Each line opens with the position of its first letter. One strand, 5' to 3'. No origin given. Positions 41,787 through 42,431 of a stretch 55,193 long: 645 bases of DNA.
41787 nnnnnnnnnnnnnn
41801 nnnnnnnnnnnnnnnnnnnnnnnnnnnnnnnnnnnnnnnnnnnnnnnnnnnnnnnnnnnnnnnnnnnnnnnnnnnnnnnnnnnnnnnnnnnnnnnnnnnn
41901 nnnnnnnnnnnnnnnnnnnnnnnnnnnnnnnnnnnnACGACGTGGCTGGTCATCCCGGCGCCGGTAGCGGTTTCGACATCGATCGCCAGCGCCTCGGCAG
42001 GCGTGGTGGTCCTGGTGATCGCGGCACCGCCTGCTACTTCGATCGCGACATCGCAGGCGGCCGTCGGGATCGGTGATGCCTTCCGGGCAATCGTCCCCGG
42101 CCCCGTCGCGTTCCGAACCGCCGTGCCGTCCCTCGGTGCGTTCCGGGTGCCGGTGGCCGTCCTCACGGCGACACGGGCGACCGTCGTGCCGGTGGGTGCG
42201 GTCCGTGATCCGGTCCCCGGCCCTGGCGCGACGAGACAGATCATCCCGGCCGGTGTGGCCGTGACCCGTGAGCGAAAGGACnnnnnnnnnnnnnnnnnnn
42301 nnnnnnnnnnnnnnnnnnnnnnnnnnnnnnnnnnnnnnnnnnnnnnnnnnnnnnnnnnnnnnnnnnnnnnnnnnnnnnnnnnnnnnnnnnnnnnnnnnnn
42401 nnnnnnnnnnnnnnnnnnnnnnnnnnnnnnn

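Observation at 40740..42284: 514-aa protein made almost entirely of about seventeen 24-residue A/S/T/P/V repeats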

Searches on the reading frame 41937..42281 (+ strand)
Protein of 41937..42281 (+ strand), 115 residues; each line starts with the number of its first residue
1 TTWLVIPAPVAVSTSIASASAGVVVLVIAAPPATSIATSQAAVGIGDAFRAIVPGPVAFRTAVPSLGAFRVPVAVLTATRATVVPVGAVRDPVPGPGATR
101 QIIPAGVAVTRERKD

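Call 36: find_homologous_proteins(query=window:41937-42281:+, max_evalue=0.01)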
Query seq(115 aa): 143 candidates shared short words with the query, none scored E <= 0.01.
